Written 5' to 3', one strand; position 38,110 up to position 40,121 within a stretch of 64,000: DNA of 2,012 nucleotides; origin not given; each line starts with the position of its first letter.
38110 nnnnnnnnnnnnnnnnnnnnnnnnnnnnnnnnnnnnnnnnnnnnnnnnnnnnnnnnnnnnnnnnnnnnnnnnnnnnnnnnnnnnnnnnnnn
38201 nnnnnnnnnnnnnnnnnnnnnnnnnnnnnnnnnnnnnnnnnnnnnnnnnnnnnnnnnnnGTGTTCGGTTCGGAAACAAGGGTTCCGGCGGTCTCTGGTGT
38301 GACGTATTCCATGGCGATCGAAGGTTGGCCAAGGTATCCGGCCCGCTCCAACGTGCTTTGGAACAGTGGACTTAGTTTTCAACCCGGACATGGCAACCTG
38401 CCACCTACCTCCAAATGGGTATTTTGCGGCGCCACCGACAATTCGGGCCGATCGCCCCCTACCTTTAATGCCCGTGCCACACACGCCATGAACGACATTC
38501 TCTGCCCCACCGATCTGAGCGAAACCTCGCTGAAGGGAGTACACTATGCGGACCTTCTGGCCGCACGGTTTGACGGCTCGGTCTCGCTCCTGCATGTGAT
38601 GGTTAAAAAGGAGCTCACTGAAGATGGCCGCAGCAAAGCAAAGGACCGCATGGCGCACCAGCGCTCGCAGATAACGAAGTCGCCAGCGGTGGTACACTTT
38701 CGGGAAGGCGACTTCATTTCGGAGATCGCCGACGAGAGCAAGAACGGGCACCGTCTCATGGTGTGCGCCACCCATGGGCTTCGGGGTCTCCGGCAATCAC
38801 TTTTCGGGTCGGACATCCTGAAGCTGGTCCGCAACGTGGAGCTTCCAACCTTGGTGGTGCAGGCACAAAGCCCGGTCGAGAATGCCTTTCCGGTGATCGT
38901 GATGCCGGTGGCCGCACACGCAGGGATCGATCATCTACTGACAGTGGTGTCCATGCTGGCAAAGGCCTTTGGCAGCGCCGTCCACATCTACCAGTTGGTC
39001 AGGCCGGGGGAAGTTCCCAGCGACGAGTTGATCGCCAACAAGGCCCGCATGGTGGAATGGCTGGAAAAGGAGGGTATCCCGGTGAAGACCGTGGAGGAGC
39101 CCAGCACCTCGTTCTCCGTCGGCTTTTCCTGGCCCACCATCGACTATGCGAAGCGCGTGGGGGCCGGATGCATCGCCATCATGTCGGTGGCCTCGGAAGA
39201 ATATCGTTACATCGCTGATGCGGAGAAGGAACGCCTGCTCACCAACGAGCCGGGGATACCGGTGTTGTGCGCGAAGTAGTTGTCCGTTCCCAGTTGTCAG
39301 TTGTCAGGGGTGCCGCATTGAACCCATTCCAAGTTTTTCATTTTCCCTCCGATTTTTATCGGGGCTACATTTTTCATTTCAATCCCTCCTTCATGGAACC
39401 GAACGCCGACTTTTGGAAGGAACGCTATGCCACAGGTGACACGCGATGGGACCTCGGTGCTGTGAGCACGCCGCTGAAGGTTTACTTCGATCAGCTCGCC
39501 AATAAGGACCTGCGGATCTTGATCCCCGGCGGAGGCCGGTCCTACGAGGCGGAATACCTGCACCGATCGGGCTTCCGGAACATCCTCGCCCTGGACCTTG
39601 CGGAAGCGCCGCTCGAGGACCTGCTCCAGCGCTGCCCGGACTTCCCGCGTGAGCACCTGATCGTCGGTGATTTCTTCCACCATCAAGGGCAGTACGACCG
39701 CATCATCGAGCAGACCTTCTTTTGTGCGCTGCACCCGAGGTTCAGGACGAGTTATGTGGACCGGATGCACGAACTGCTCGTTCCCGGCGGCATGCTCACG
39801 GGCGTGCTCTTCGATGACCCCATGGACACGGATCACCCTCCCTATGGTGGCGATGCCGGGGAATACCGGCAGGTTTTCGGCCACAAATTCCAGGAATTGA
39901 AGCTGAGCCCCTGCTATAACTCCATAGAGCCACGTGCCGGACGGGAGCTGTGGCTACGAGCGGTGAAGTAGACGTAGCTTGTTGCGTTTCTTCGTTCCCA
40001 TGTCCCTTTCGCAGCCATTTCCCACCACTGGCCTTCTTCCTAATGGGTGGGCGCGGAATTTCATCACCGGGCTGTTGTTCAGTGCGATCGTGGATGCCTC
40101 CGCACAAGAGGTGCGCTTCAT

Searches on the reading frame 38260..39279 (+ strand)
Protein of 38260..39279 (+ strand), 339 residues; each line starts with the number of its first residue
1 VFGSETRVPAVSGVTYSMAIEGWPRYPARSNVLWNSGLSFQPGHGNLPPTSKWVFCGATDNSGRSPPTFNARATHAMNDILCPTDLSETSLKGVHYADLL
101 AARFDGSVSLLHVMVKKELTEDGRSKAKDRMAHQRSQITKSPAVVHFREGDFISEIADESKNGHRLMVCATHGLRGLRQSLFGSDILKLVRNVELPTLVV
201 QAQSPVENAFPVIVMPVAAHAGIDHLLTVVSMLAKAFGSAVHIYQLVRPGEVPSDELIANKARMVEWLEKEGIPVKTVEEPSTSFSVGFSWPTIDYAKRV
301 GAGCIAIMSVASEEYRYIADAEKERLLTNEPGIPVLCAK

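Call 17: search_protein_families(library=pfam, proteins=[window:38260-39279:+], max_evalue=0.001)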
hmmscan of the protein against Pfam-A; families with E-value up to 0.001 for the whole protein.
window:38260-39279:+ (339 aa): 1 family
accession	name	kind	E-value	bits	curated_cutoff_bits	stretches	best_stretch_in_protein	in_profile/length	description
PF00582.32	Usp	-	5.3e-14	53.4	24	1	79-200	4-140/141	Universal stress protein family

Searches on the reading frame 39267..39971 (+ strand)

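Call 17: search_protein_families(library=pfam, proteins=[window:39267-39971:+], max_evalue=0.001)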
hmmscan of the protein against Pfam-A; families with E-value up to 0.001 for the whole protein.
window:39267-39971:+ (234 aa): 2 families
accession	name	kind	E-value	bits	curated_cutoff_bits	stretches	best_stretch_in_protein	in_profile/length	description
PF05724.17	TPMT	-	2.8e-22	79.9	26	1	46-214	2-189/218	Thiopurine S-methyltransferase (TPMT)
PF08242.18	Methyltransf_12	-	0.00097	20.3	30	0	89-177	5-98/98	Methyltransferase domain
